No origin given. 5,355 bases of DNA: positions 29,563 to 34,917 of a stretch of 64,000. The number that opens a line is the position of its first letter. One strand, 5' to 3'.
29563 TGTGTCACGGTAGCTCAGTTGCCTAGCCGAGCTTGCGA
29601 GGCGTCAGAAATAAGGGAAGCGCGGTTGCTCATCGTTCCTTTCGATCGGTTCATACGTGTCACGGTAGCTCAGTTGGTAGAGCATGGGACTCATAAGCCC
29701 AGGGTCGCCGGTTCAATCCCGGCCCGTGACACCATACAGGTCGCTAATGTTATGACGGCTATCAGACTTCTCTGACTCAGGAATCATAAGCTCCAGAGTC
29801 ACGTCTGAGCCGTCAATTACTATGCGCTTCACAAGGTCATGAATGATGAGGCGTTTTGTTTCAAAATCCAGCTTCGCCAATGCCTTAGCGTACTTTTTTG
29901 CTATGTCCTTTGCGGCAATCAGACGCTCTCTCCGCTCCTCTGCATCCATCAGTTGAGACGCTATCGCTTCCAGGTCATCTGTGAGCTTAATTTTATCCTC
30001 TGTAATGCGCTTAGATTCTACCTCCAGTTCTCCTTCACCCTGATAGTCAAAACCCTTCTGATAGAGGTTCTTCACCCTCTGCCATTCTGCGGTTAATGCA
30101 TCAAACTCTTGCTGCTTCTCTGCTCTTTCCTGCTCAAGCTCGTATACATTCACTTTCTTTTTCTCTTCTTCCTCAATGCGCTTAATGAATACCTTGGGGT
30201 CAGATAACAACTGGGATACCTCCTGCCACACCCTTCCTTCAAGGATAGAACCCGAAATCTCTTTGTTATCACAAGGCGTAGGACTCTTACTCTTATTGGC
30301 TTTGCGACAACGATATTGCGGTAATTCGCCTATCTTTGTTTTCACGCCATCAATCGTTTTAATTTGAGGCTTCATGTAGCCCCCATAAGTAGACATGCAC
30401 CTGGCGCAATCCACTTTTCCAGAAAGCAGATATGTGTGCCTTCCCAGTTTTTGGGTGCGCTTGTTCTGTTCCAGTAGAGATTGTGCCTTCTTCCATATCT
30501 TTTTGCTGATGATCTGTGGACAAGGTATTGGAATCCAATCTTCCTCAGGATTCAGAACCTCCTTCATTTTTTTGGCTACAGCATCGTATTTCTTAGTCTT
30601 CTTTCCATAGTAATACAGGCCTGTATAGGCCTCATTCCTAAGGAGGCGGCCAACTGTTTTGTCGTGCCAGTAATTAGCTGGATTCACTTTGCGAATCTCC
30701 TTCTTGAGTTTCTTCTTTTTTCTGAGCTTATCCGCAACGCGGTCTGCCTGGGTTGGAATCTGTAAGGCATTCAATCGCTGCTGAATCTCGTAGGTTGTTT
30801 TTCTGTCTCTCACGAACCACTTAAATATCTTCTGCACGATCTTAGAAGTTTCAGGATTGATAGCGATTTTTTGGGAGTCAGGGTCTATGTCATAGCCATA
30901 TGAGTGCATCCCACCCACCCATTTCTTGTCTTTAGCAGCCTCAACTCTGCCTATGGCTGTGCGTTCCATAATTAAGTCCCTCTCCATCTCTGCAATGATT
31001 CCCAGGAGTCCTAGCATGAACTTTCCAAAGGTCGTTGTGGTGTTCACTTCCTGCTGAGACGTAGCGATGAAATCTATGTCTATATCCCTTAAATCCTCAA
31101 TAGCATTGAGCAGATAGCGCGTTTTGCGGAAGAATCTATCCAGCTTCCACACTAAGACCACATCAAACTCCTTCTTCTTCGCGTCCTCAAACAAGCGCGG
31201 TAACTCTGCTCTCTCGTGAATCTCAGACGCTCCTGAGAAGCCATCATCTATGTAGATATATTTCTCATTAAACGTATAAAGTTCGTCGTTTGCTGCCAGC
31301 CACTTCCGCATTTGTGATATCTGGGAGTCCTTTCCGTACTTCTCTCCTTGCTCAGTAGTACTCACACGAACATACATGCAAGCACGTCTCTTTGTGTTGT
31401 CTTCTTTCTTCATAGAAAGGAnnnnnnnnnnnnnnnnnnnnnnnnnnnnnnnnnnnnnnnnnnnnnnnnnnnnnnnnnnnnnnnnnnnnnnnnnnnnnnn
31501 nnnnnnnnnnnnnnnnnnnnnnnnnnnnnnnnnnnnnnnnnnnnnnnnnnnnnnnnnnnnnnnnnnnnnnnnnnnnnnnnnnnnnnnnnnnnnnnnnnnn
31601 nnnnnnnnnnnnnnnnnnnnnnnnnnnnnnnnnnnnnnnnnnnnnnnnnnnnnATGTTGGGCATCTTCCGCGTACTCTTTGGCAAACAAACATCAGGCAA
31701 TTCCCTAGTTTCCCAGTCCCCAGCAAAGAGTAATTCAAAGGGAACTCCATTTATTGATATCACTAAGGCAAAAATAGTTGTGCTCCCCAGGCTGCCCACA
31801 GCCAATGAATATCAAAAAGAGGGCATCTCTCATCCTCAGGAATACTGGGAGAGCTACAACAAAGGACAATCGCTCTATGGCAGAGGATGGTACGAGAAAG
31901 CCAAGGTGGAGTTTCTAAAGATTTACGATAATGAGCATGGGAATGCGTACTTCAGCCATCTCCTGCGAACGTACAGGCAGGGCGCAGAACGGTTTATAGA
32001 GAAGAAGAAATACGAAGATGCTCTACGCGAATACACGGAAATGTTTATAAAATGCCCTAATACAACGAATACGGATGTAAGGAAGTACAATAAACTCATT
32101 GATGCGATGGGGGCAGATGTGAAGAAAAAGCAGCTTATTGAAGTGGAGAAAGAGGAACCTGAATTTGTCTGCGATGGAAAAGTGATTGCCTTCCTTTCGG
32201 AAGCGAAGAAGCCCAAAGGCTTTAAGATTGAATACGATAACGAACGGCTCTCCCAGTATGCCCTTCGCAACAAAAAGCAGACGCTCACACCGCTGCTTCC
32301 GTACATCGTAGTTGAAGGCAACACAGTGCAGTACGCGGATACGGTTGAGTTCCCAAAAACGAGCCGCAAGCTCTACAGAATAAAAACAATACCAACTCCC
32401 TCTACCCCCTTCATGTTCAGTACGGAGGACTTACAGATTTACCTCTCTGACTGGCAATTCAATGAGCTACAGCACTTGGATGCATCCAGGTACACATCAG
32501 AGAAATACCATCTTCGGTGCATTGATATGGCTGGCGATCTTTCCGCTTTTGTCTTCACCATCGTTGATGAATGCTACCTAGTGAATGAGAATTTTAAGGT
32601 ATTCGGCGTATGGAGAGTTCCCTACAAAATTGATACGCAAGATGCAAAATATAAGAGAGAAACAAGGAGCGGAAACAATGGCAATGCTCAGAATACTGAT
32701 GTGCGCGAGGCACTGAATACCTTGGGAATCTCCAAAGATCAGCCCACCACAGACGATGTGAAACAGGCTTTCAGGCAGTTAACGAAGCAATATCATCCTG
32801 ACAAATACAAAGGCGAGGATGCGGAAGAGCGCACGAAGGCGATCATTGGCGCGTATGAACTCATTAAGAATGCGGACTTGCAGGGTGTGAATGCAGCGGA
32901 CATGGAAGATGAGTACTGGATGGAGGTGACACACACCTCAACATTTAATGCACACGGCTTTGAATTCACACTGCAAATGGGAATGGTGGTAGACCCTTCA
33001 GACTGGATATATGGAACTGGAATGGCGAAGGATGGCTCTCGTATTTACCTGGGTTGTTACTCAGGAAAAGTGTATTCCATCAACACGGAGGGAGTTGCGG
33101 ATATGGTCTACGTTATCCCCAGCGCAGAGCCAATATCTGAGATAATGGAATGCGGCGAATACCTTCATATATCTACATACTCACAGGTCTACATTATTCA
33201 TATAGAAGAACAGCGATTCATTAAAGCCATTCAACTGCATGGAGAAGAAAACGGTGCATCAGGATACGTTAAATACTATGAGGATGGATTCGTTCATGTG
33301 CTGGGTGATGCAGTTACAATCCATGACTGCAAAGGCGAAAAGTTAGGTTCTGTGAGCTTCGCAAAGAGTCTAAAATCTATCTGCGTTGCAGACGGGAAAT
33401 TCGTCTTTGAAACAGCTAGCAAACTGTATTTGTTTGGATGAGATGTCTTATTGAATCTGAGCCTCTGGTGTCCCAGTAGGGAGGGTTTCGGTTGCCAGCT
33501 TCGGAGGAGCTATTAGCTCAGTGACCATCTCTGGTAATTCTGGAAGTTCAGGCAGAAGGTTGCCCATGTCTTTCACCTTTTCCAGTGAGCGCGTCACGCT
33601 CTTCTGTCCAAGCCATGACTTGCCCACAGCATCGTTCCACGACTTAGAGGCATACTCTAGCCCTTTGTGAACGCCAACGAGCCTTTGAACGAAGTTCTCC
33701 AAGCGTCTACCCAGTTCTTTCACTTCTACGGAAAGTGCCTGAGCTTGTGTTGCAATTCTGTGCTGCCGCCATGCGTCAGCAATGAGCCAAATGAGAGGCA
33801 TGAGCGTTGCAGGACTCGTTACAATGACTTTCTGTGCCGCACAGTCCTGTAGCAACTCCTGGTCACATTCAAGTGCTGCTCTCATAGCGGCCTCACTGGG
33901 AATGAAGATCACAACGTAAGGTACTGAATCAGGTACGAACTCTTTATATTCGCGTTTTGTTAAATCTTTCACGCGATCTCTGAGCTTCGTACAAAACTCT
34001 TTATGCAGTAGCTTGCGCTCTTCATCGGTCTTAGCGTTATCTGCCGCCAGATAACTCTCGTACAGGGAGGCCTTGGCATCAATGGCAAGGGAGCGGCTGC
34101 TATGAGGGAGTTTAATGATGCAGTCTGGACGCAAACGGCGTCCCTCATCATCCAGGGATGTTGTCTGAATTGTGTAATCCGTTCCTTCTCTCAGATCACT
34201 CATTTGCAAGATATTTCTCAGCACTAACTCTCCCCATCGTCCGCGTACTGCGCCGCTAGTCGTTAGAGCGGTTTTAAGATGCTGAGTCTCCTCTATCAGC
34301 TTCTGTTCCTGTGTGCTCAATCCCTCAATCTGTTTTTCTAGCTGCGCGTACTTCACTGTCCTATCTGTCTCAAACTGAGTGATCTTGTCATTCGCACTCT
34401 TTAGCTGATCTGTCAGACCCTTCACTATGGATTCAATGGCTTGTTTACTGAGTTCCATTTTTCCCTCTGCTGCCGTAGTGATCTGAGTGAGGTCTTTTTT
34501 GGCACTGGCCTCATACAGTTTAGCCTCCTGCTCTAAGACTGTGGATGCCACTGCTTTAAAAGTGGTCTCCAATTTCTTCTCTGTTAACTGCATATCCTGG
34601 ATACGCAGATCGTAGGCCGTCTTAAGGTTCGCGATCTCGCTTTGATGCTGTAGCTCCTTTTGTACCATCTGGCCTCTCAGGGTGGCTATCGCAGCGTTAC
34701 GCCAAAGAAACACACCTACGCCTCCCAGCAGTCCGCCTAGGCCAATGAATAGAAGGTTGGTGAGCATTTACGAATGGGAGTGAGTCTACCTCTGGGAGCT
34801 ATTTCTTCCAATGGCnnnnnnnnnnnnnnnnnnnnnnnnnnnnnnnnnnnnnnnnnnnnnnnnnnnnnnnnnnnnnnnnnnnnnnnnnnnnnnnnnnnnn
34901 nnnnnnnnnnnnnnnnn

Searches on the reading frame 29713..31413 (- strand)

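Call 5: search_protein_families(library=padloc, proteins=[window:29713-31413:-], max_evalue=0.01)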
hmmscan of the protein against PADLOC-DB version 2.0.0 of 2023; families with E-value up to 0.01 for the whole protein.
window:29713-31413:- (566 aa): 0 families

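Call 6: search_protein_families(library=ncbifam, proteins=[window:29713-31413:-], max_evalue=0.01)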
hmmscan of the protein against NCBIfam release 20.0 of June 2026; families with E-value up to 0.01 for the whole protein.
window:29713-31413:- (566 aa): 6 families
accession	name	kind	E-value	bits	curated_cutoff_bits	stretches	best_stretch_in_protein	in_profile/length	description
NF047343.1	SCCmet_CcrB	equivalog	1.1e-41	143.1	900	1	7-507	5-463/542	cassette chromosome recombinase CcrB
NF041201.1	recomb_XisF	equivalog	7.1e-28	97.7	375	1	13-535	3-464/465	fdxN element excision recombinase XisF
NF047347.1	SCCmet_CcrC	equivalog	1.8e-27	96.1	900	2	8-216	2-209/558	cassette chromosome recombinase CcrC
NF047344.1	SCCmet_CcrA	equivalog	1.2e-17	64.2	700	2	10-215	3-195/442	cassette chromosome recombinase CcrA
NF033518.0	transpos_IS607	equivalog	5.9e-07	29.2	110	1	2-122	47-158/187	IS607 family transposase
NF009949.0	PRK13413.1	equivalog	0.0077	15.9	272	0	14-153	5-132/203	master DNA invertase Mpi family serine-type recombinase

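Call 76: search_protein_families(library=phrogs, proteins=[window:29713-31413:-], max_evalue=0.00001)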
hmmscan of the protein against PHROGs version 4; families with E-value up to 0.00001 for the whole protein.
window:29713-31413:- (566 aa): 2 families
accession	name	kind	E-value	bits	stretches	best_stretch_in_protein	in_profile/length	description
phrog_95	-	integration and excision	1.4e-103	348.7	1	2-547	81-578/651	integrase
phrog_125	-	DNA, RNA and nucleotide metabolism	1.5e-39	137.1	1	3-318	14-252/254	DNA invertase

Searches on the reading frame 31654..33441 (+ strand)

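Call 5: search_protein_families(library=padloc, proteins=[window:31654-33441:+], max_evalue=0.01)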
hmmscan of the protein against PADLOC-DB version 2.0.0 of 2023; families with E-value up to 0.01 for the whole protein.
window:31654-33441:+ (595 aa): 1 family
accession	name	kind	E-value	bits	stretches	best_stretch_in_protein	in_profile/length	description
PDLC03298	MTase_II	-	0.003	14.7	1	514-579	271-335/362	Type II methyltransferase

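Call 6: search_protein_families(library=ncbifam, proteins=[window:31654-33441:+], max_evalue=0.01)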
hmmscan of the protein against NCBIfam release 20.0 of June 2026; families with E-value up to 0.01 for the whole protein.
window:31654-33441:+ (595 aa): 13 families
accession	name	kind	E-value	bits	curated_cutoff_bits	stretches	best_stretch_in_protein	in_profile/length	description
TIGR02349.1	DnaJ_bact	equivalog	5.6e-11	42.4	377.2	1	356-407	5-56/354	molecular chaperone DnaJ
NF037946.1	terminal_TopJ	equivalog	1.5e-09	36.9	300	1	357-407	11-60/810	terminal organelle assembly protein TopJ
NF006948.0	PRK09430.1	equivalog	3.8e-09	36.5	162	1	329-407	177-263/267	co-chaperone DjlA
NF010871.0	PRK14278.1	equivalog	8.7e-09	34.7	502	1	354-462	6-105/378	molecular chaperone DnaJ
NF010892.0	PRK14299.1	equivalog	5e-08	32.5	392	1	354-406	7-58/291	chaperone protein DnaJ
NF008035.0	PRK10767.1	subfamily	5.2e-08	32.3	338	1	355-408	8-61/374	molecular chaperone DnaJ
NF010874.0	PRK14281.1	equivalog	1e-07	31.5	619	1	353-408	5-60/397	chaperone protein DnaJ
TIGR03835.1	termin_org_DnaJ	equivalog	1.9e-07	29.9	512.25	1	355-407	6-57/871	terminal organelle assembly protein TopJ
NF007618.0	PRK10266.1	equivalog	1.4e-06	28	403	1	364-408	14-60/306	curved DNA-binding protein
NF010894.0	PRK14301.1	equivalog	5.2e-06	25.7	548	1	354-408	7-61/373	chaperone protein DnaJ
NF010872.0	PRK14279.1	equivalog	9.9e-06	24.9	556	1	355-406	13-64/394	molecular chaperone DnaJ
NF010885.0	PRK14292.1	equivalog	9.9e-06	24.8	585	1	356-408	7-58/371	chaperone protein DnaJ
NF050028.1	CldAdptActJ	equivalog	1.1e-05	25.8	150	1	355-398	6-48/93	cold adaptation protein ActJcold adaptation protein ActJ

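Call 76: search_protein_families(library=phrogs, proteins=[window:31654-33441:+], max_evalue=0.00001)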
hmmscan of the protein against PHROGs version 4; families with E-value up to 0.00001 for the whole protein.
window:31654-33441:+ (595 aa): 2 families
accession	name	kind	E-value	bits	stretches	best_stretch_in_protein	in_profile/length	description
phrog_14336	-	unknown function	3.5e-10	40.8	1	351-408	4-60/363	-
phrog_15863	-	unknown function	3e-06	27.8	1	277-406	69-195/312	-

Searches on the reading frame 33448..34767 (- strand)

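Call 5: search_protein_families(library=padloc, proteins=[window:33448-34767:-], max_evalue=0.01)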
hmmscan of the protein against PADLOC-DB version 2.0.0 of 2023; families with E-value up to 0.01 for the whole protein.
window:33448-34767:- (439 aa): 2 families
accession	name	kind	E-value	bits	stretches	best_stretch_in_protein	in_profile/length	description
PDLC03812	RTasRmuC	-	3.5e-48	162.3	1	33-403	71-421/439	DRT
PDLC00595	ZorA1|ZorA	-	5.9e-05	20.1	0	343-400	292-349/487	MotA/ExbB/TolQ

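Call 6: search_protein_families(library=ncbifam, proteins=[window:33448-34767:-], max_evalue=0.01)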
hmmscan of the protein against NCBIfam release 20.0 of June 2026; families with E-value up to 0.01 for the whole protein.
window:33448-34767:- (439 aa): 1 family
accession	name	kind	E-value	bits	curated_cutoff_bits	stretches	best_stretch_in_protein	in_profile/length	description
NF007686.0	PRK10361.1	equivalog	7.8e-35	120.4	810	1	105-402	132-428/475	DNA recombination protein RmuC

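Call 76: search_protein_families(library=phrogs, proteins=[window:33448-34767:-], max_evalue=0.00001)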
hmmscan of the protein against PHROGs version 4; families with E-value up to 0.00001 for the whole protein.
window:33448-34767:- (439 aa): 0 families
